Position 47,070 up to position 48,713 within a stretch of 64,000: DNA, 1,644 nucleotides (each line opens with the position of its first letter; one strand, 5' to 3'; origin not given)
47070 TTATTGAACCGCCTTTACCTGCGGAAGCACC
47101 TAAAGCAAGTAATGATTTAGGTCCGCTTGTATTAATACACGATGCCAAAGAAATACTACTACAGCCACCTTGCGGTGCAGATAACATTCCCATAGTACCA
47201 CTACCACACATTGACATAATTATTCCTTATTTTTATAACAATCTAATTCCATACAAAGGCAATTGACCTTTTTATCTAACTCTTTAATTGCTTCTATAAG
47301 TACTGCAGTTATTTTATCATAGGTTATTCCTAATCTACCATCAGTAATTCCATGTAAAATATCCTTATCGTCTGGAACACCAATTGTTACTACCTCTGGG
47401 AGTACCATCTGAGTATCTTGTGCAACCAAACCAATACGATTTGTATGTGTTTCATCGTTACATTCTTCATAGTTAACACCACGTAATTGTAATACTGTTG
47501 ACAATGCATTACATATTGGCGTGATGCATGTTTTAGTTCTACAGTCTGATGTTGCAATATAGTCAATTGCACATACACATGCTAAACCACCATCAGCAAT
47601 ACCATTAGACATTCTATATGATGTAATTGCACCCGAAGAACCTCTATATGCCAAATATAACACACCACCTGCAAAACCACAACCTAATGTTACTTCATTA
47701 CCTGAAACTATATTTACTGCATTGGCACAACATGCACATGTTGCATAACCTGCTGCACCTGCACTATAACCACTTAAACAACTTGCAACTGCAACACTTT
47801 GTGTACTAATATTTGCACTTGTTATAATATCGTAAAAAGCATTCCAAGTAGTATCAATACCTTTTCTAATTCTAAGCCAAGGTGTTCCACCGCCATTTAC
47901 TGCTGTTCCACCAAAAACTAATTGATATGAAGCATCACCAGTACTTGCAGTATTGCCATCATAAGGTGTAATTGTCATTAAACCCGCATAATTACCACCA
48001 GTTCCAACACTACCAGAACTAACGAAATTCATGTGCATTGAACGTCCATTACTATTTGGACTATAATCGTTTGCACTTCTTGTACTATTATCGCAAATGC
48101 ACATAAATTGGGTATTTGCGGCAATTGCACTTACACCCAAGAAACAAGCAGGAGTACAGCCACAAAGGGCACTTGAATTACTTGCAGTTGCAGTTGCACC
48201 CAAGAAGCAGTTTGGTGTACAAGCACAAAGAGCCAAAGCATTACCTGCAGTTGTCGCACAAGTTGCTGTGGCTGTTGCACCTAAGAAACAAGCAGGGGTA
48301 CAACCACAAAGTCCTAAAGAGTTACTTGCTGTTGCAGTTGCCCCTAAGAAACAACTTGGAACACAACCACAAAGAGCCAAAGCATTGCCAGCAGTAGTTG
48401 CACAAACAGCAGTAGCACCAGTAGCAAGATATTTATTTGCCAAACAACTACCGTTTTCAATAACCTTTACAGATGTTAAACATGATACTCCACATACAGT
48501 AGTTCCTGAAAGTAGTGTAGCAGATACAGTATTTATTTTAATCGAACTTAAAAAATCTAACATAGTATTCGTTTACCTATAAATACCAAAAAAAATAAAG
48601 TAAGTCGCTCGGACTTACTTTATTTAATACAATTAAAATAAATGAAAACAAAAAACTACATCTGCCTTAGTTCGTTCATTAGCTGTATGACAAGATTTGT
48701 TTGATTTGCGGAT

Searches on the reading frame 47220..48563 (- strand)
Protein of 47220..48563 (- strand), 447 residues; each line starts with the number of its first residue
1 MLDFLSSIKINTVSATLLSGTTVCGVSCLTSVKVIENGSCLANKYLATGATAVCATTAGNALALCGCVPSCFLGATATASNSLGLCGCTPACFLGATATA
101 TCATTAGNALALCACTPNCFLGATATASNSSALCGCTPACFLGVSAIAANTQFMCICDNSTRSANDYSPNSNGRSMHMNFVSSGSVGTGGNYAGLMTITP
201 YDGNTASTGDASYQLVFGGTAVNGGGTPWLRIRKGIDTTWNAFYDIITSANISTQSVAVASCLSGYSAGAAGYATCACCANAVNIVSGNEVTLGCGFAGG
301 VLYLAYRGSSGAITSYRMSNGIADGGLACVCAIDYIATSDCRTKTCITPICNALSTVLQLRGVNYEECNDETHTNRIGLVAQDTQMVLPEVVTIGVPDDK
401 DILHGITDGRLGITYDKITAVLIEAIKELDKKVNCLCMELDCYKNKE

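Call 8: search_protein_families(library=phrogs, proteins=[window:47220-48563:-], max_evalue=0.00001)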
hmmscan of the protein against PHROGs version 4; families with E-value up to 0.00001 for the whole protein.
window:47220-48563:- (447 aa): 24 families
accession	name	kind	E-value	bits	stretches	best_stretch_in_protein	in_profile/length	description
phrog_8215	-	tail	3.7e-22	79.5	1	226-438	821-994/1000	baseplate wedge initiator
phrog_5668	-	tail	2.6e-19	69.6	1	330-439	1457-1557/1567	tail fiber protein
phrog_1699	-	tail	6.2e-17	62.4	1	337-440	892-991/1000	long tail fiber protein distal subunit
phrog_5481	-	tail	8.5e-17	61.9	1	233-436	826-1015/1043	tail fiber protein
phrog_1980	-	tail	2.9e-16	60.8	1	181-441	214-431/449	tail fiber protein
phrog_19966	-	tail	1e-15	58.4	1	326-436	620-720/724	long tail fiber protein distal subunit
phrog_11011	-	tail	5.8e-15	55.2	1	327-439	1169-1276/1291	long tail fiber protein distal subunit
phrog_18186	-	tail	3.1e-14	53.6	1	245-440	401-574/582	baseplate wedge subunit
phrog_14572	-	tail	5.8e-14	53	1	326-444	354-474/484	tail fiber protein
phrog_5667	-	tail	4e-12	46.6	1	338-434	690-780/786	long tail fiber protein distal subunit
phrog_25788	-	tail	3.8e-11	43.3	1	333-436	507-599/603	tail fiber protein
phrog_28992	-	unknown function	9.9e-11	42.4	1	307-445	221-341/343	-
phrog_22609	-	tail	2.2e-10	39.9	1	314-444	1058-1181/1184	tail fiber protein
phrog_25848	-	tail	5e-10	39.3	1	334-439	500-590/598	tail fiber protein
phrog_21722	-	tail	8.6e-10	38.8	1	287-440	432-568/576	long tail fiber protein distal subunit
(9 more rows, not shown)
